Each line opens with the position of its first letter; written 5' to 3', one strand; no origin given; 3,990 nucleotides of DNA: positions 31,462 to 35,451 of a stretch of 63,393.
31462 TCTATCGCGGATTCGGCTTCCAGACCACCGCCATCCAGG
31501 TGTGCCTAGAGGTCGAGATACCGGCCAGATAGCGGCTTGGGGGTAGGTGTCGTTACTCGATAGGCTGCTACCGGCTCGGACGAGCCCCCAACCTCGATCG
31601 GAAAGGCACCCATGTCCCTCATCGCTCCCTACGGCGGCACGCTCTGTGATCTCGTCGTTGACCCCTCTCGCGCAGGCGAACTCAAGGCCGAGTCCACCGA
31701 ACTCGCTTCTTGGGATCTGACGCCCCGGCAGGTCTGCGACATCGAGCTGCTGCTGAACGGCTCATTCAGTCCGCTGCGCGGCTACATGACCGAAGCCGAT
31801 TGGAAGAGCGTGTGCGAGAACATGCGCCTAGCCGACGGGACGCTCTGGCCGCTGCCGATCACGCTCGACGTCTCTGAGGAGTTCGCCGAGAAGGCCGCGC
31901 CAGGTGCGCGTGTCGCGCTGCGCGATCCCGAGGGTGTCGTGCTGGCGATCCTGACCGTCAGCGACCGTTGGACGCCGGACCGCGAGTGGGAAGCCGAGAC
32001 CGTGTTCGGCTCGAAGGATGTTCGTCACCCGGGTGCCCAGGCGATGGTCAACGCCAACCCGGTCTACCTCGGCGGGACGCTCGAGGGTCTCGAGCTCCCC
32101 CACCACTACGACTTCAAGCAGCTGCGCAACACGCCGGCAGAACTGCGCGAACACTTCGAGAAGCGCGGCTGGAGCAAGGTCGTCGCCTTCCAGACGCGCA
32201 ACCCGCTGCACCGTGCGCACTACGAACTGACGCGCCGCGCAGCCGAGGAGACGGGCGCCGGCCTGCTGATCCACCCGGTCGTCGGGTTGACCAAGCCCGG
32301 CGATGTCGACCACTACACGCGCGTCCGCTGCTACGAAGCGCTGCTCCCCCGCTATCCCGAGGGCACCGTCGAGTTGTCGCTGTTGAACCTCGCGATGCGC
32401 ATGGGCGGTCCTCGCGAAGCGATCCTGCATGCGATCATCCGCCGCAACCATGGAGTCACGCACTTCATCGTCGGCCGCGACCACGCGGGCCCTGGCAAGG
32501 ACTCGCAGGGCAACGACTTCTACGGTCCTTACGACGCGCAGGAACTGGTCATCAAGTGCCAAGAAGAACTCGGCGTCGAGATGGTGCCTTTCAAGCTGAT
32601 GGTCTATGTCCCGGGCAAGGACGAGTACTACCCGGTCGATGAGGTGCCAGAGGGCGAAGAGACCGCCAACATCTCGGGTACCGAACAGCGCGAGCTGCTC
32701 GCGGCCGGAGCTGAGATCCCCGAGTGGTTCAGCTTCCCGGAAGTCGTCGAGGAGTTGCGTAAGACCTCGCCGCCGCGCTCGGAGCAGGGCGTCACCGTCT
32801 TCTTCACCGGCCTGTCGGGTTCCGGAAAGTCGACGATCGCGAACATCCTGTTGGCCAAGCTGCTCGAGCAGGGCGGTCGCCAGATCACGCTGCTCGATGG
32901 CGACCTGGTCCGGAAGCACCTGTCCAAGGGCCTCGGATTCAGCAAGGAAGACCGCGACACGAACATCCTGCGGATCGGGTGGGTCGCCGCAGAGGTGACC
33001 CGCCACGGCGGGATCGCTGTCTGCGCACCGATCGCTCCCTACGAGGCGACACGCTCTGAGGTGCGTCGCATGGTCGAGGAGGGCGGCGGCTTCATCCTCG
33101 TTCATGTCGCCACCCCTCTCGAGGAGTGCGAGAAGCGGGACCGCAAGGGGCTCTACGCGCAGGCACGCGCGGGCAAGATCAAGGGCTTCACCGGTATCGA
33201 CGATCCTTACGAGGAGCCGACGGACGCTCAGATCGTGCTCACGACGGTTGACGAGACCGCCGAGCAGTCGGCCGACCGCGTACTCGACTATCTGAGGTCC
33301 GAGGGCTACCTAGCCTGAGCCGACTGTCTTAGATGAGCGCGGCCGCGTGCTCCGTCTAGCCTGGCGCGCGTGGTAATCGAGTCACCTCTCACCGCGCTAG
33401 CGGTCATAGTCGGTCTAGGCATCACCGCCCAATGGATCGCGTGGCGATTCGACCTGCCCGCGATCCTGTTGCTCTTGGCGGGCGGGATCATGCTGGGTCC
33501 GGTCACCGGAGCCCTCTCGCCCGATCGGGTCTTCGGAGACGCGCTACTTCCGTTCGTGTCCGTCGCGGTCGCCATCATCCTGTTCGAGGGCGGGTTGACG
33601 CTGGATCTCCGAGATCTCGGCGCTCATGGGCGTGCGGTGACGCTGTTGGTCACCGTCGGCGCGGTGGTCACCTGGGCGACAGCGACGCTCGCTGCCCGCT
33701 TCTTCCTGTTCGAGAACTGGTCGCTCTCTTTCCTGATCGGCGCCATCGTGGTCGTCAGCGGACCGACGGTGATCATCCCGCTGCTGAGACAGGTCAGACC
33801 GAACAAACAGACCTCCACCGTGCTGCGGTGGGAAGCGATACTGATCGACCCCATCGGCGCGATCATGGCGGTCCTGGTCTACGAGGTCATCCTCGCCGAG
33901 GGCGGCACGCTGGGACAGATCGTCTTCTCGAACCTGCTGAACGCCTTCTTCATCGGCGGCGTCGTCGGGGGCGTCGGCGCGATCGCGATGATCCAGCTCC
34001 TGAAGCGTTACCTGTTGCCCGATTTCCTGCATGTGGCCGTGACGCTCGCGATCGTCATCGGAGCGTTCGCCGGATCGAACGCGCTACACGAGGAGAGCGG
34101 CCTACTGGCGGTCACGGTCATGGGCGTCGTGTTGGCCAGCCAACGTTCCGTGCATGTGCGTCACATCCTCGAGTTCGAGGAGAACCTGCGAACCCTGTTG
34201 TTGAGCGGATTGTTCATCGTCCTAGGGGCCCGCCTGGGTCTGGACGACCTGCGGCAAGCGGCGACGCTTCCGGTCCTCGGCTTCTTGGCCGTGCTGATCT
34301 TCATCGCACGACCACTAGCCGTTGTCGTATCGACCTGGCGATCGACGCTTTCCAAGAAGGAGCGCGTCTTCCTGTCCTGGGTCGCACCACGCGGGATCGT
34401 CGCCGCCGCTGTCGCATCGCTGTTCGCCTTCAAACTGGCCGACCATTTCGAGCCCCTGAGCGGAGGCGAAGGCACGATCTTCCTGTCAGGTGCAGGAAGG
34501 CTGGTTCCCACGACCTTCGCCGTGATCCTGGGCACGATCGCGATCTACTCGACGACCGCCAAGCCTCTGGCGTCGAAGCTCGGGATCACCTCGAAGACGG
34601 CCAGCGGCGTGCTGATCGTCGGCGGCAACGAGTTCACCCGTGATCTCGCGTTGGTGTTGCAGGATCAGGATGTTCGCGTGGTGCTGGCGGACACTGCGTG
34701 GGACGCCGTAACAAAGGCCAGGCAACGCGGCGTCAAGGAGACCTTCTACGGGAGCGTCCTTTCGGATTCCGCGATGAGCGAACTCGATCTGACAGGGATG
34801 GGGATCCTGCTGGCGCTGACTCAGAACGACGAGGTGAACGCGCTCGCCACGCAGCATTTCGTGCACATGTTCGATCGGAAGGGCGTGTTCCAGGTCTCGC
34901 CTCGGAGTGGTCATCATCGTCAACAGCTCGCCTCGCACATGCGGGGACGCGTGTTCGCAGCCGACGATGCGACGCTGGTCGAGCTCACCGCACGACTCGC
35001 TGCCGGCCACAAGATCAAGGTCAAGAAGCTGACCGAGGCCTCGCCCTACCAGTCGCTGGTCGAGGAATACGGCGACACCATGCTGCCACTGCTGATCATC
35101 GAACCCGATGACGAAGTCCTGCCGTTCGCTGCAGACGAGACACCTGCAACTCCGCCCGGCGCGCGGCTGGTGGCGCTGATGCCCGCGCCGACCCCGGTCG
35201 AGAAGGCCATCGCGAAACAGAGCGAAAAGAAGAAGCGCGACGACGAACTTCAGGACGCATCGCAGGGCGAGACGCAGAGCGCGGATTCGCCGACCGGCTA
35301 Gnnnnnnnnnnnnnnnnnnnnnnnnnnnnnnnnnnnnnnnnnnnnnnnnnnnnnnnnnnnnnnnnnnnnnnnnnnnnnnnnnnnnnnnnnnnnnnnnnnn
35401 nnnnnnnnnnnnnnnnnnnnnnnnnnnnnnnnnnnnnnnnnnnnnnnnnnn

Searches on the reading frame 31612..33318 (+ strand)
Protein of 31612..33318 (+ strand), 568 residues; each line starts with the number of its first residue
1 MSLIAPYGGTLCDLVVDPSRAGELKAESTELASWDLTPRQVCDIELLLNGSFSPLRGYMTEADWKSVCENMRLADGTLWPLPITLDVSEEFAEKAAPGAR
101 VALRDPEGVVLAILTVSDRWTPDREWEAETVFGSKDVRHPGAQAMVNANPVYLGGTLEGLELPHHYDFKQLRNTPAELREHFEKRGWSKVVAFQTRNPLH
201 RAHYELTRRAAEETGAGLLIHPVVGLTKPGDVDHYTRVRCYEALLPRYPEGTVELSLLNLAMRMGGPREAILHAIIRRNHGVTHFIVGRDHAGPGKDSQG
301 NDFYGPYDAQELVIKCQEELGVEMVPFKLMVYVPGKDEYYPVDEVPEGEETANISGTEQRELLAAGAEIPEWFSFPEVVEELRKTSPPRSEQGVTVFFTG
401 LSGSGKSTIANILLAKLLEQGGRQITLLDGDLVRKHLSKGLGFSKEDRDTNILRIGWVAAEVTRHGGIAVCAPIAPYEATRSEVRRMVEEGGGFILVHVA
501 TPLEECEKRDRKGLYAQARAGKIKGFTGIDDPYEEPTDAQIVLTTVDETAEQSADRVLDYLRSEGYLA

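Call 93: search_protein_families(library=pfam, proteins=[window:31612-33318:+], max_evalue=0.0001)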
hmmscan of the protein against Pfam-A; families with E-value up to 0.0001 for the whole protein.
window:31612-33318:+ (568 aa): 4 families
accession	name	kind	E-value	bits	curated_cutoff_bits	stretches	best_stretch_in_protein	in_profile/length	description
PF01747.23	ATP-sulfurylase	-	6.7e-87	290.8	24.3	1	170-384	2-211/212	ATP-sulfurylase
PF01583.26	APS_kinase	-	5.9e-60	202.2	21.1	1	392-543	1-151/152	Adenylylsulphate kinase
PF14306.12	PUA_2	-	1.2e-51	174.9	27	1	4-161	1-158/159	PUA-like domain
PF13671.12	AAA_33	-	2.6e-05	25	27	1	397-512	3-117/143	AAA domain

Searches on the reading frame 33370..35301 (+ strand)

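Call 93: search_protein_families(library=pfam, proteins=[window:33370-35301:+], max_evalue=0.0001)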
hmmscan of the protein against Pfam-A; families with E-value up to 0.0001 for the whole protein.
window:33370-35301:+ (643 aa): 2 families
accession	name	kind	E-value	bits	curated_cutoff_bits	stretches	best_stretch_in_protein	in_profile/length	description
PF00999.27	Na_H_Exchanger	-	6.7e-38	130.9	26.2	1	22-402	9-374/375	Sodium/hydrogen exchanger, transmembrane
PF02254.24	TrkA_N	-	5.4e-09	36.8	23.8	1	414-503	1-89/116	TrkA-N domain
